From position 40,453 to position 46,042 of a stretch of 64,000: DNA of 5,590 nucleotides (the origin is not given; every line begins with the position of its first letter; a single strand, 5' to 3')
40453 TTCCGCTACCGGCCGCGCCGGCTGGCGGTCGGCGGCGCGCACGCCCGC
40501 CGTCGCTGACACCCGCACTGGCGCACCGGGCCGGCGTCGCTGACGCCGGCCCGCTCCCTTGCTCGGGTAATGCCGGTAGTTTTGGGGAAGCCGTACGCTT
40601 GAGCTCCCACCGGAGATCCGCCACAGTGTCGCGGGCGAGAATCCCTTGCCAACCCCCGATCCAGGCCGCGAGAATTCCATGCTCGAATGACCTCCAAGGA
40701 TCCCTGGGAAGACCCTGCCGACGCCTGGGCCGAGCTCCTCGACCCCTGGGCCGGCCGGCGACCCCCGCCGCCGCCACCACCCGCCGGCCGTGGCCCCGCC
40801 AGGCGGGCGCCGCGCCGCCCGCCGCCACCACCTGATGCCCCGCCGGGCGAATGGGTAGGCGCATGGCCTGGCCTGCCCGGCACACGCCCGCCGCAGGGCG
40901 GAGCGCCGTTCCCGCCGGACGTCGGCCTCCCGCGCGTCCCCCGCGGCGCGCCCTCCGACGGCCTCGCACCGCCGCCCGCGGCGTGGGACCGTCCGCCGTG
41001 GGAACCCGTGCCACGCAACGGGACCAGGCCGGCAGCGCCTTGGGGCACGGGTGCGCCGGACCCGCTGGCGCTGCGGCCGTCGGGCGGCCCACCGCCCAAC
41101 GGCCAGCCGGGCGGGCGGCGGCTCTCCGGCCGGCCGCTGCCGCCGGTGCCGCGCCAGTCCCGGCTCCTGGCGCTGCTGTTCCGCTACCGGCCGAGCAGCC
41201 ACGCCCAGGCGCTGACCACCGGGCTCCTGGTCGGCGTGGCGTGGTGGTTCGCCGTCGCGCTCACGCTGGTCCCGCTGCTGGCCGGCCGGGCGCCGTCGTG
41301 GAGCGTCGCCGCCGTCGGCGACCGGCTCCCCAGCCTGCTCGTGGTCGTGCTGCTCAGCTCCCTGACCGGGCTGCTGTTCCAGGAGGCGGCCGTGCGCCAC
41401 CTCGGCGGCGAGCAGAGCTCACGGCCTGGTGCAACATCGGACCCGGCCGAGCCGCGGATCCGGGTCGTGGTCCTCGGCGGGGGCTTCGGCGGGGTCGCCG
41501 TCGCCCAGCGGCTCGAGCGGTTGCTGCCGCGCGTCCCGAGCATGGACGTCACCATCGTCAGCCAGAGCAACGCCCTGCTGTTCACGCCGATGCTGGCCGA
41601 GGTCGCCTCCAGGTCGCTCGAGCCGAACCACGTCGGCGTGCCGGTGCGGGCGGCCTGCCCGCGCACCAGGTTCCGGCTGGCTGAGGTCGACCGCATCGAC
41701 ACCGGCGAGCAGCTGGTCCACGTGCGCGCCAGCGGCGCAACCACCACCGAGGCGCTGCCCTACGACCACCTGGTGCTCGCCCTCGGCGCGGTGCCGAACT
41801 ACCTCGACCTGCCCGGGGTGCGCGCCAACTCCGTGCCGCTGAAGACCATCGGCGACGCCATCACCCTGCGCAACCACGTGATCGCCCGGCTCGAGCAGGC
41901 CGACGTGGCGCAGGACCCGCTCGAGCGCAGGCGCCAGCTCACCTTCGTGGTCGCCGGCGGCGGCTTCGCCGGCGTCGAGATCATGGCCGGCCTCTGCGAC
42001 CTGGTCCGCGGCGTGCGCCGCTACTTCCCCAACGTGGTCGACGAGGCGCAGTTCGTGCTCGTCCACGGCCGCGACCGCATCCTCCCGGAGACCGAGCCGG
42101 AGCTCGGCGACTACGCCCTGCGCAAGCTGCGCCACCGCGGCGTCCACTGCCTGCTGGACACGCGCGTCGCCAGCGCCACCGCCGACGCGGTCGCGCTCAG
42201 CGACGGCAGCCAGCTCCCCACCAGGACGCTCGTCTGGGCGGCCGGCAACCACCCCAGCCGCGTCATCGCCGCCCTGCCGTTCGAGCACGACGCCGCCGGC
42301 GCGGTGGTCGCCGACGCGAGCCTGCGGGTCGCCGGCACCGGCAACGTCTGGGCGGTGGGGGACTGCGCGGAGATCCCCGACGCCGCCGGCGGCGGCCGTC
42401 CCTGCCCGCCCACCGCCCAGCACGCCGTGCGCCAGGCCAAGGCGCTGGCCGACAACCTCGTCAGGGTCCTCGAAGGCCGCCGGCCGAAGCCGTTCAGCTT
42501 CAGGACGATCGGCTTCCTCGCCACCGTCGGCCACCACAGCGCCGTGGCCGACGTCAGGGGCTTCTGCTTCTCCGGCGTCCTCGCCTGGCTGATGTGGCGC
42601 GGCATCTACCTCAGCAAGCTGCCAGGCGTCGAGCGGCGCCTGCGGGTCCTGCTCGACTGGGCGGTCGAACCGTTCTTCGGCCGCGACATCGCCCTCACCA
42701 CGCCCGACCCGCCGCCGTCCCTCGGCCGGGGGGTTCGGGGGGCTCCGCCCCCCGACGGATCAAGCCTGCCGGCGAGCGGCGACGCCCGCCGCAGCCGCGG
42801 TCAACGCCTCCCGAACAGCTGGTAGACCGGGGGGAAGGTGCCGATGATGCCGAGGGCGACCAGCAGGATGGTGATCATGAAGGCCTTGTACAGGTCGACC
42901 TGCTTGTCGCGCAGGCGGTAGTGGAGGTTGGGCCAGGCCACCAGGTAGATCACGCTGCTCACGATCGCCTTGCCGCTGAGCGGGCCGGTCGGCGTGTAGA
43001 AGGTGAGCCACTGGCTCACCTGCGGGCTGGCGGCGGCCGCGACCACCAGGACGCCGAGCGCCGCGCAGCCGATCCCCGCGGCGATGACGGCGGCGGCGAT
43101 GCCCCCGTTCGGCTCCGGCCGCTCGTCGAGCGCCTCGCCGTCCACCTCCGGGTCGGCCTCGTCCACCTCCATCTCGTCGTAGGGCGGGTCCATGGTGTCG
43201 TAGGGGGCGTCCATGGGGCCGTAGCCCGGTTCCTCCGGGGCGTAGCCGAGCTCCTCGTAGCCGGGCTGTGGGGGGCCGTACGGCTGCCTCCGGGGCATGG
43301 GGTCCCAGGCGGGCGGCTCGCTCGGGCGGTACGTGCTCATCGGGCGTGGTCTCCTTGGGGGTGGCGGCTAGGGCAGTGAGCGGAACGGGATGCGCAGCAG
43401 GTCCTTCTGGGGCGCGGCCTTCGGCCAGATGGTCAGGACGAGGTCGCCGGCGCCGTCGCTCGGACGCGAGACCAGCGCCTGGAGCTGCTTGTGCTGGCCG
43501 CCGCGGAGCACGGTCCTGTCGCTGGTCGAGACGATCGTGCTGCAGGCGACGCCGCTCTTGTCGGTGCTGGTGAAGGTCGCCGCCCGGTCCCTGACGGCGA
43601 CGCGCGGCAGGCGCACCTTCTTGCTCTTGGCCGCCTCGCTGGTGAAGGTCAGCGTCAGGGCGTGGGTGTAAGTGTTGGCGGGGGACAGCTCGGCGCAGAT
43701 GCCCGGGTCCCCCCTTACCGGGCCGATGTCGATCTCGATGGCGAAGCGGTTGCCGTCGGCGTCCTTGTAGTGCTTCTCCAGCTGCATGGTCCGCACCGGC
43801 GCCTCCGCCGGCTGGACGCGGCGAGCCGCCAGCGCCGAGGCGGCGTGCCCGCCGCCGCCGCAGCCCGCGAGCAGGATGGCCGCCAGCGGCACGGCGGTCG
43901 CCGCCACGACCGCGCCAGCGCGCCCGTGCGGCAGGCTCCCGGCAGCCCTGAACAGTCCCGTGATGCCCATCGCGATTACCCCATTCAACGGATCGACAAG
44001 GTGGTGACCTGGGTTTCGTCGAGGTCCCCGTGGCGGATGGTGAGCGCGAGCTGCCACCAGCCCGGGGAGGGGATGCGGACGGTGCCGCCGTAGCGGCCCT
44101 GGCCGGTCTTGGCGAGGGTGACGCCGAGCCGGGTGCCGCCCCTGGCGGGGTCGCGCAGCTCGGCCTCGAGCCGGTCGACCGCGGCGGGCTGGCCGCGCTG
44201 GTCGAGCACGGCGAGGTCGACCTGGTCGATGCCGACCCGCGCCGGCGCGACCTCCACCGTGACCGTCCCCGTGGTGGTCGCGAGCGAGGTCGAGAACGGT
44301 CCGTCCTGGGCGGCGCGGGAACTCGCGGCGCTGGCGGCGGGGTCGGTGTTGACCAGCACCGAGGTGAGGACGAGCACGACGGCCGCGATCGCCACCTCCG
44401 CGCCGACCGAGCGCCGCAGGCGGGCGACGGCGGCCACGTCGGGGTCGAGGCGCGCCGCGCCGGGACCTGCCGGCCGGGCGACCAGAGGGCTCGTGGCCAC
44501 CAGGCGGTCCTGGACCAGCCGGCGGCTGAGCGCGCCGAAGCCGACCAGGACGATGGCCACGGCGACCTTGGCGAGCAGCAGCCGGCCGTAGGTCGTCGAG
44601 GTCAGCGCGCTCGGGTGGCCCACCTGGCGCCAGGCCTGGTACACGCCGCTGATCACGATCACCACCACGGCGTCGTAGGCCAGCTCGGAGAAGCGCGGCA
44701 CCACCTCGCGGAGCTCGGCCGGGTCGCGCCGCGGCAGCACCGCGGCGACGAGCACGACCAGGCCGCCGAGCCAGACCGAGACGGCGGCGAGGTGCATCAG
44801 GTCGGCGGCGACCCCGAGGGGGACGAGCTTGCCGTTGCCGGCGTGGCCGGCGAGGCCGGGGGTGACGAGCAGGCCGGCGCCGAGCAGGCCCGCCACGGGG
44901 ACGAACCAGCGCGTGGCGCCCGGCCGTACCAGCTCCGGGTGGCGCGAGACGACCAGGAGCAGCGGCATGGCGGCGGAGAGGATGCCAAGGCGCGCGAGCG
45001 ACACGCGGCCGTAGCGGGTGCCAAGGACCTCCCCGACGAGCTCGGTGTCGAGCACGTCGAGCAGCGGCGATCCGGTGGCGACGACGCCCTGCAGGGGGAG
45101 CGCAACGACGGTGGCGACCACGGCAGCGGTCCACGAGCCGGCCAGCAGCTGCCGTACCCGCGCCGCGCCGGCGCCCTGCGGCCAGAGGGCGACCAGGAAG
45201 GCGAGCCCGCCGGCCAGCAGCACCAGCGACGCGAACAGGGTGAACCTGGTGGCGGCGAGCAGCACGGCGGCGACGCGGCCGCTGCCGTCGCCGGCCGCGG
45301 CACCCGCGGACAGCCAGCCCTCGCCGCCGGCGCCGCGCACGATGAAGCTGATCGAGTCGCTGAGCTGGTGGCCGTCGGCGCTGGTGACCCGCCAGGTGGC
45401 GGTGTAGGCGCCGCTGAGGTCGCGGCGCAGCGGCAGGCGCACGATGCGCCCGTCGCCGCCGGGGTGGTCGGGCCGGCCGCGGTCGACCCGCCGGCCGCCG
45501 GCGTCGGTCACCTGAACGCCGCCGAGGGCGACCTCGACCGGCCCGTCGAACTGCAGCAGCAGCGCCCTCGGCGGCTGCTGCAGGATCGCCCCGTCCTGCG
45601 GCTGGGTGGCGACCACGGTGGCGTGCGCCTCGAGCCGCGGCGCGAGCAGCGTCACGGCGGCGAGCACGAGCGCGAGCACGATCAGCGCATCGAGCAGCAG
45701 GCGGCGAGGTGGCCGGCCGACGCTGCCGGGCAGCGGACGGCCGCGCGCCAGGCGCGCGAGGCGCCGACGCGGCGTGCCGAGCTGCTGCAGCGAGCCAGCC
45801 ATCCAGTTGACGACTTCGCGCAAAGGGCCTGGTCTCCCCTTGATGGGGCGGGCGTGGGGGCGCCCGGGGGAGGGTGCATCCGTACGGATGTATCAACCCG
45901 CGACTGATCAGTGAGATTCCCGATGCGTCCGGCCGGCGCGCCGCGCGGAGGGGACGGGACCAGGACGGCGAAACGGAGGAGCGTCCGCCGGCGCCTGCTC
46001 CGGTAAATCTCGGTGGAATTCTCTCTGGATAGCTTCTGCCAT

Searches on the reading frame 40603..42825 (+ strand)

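Call 10: search_protein_families(library=pfam, proteins=[window:40603-42825:+], max_evalue=0.01)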
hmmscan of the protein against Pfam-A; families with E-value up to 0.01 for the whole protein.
window:40603-42825:+ (740 aa): 3 families
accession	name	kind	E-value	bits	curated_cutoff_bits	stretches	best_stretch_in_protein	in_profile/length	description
PF07992.20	Pyr_redox_2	-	3.9e-44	151.7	26.1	1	287-612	2-291/291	Pyridine nucleotide-disulphide oxidoreductase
PF22366.1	NDH2_C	-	6.3e-13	49.1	27.7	1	637-695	3-62/62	NDH2 C-terminal domain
PF00070.33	Pyr_redox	-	1.5e-11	45.1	22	2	448-529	2-70/82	Pyridine nucleotide-disulphide oxidoreductase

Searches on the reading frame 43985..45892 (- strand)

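Call 10: search_protein_families(library=pfam, proteins=[window:43985-45892:-], max_evalue=0.01)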
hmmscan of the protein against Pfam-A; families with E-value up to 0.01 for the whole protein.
window:43985-45892:- (635 aa): 5 families
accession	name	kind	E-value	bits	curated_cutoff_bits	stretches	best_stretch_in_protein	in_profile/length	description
PF05425.18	CopD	-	5.4e-21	75.4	32.1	1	396-513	2-105/105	Copper resistance protein D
PF04234.18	CopC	-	3.7e-20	73.2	23.3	1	90-185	1-92/92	CopC domain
PF05751.16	FixH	-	9.1e-07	29.4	23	1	543-622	65-139/150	FixH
PF13115.11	YtkA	-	8.1e-05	23.6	25.9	1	543-617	8-84/85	YtkA-like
PF15789.10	Hyr1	-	0.0085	16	27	0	162-180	22-40/41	Hyphally regulated cell wall GPI-anchored protein 1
